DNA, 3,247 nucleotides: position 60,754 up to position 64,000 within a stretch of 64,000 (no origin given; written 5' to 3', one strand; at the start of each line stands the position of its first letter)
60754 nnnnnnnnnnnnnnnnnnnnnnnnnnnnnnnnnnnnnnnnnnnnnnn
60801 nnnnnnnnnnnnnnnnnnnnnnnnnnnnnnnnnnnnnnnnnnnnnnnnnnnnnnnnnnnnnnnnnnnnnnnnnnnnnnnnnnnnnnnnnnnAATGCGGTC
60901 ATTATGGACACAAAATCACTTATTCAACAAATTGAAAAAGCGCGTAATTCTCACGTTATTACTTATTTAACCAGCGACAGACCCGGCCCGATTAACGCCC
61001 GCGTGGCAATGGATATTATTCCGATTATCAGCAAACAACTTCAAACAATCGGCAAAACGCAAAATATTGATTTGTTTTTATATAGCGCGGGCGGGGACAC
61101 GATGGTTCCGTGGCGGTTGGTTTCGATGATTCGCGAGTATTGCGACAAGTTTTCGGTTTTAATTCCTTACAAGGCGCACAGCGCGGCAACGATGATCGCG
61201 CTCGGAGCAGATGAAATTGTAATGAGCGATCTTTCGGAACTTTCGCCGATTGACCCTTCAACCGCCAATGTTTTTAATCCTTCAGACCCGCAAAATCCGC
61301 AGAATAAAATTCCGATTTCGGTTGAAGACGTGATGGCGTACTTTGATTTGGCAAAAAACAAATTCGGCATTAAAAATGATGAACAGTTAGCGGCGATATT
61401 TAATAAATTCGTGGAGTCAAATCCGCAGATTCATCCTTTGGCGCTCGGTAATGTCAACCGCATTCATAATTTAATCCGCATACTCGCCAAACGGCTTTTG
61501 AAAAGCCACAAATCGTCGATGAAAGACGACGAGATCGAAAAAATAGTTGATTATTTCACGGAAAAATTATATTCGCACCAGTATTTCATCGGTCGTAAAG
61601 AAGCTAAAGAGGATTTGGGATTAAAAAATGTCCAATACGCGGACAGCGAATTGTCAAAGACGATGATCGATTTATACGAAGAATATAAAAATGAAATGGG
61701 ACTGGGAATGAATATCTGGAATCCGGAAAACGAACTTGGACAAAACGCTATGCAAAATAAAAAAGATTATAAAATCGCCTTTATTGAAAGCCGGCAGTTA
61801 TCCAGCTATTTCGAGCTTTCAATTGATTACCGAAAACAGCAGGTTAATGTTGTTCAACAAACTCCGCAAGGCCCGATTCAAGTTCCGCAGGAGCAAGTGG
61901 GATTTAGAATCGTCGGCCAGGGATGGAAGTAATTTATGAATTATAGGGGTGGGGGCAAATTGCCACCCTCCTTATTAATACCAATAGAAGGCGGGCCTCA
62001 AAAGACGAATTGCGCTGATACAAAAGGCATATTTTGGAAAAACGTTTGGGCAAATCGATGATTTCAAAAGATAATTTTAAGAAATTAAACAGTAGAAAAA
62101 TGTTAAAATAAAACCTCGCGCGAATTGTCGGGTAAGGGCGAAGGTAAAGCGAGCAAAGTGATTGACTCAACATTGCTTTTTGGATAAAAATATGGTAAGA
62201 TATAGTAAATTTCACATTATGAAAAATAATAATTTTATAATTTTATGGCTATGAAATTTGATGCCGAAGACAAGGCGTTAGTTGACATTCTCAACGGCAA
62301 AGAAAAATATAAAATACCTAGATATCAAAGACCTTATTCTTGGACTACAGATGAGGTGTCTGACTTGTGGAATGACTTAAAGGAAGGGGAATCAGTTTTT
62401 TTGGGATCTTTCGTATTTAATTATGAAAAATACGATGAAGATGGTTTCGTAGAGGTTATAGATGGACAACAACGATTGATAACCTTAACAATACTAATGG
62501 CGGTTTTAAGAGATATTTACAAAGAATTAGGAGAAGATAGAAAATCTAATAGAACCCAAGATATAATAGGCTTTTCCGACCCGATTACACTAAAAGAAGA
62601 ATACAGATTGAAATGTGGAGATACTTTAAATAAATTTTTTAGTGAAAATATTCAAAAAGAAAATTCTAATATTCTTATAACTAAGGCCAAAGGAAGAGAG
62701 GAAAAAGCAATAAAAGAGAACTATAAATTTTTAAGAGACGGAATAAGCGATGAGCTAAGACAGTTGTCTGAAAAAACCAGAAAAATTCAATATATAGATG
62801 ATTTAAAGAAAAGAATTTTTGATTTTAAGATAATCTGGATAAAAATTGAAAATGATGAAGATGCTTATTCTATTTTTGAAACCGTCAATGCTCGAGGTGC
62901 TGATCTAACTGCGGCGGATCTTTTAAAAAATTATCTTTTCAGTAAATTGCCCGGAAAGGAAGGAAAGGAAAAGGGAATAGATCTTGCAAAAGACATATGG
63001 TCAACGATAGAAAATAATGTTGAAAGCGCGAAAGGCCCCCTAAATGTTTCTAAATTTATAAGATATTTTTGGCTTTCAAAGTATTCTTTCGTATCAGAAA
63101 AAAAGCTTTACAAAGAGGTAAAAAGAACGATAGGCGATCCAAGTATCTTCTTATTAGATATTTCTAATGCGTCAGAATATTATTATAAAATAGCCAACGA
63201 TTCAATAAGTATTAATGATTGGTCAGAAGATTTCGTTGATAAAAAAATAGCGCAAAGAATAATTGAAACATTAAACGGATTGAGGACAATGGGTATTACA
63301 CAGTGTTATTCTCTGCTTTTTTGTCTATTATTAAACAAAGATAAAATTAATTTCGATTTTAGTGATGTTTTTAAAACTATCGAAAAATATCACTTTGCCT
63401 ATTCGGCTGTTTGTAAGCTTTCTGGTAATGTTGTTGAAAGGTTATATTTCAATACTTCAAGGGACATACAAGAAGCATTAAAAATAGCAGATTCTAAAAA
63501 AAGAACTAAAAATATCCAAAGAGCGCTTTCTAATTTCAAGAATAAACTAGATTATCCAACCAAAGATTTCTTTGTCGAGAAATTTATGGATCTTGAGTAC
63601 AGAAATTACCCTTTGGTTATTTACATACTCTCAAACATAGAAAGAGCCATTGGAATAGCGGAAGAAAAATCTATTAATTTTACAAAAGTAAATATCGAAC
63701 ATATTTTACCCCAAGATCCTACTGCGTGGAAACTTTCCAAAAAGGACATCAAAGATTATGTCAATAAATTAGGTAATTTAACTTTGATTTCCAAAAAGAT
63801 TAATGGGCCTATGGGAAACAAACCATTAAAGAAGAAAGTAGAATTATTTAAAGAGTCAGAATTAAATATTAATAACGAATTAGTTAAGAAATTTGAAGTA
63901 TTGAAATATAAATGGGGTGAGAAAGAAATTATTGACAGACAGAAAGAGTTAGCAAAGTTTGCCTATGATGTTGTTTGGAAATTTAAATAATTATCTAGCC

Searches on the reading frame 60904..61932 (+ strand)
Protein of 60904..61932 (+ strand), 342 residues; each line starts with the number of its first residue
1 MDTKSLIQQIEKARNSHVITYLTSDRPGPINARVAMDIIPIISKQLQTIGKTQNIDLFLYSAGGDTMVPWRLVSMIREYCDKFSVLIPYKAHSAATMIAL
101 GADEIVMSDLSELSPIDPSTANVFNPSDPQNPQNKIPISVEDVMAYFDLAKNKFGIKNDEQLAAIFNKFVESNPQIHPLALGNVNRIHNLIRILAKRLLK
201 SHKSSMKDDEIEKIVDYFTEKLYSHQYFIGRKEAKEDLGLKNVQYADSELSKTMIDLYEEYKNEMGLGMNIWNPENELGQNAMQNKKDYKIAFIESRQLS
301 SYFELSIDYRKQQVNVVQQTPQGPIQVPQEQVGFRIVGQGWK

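Call 34: search_protein_families(library=pfam, proteins=[window:60904-61932:+], max_evalue=0.001)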
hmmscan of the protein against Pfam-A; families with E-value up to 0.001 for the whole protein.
window:60904-61932:+ (342 aa): 1 family
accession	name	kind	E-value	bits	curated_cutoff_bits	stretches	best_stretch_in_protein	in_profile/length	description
PF01972.22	SDH_protease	-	2e-14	53.7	31.3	1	4-142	38-181/286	ClpP-like SDH-type serine proteinase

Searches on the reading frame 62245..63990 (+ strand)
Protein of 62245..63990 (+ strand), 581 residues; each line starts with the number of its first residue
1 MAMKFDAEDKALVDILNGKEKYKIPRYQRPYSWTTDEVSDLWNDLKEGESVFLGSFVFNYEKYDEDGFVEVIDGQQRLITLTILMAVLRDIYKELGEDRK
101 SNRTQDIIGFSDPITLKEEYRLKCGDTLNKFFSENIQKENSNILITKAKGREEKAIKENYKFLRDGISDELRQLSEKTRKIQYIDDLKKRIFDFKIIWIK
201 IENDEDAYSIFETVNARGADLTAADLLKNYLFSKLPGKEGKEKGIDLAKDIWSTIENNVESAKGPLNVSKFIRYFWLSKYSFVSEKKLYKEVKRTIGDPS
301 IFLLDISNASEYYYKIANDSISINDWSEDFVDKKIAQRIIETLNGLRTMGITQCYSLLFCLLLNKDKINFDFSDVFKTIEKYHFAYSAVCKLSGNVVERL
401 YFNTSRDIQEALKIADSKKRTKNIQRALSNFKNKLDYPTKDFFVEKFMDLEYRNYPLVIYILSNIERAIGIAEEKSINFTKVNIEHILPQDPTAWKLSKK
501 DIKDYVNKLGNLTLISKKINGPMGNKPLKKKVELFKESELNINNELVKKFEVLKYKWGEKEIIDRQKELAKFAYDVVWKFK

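Call 34: search_protein_families(library=pfam, proteins=[window:62245-63990:+], max_evalue=0.001)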
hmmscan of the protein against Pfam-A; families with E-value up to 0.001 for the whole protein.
window:62245-63990:+ (581 aa): 2 families
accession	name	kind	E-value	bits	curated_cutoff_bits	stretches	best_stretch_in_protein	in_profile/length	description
PF03235.19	GmrSD_N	-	2.4e-38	132.7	33.2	1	14-232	3-199/199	GmrSD restriction endonuclease, N-terminal domain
PF07510.16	GmrSD_C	-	1.5e-22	80.4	23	1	440-571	4-137/138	GmrSD restriction endonucleases, C-terminal domain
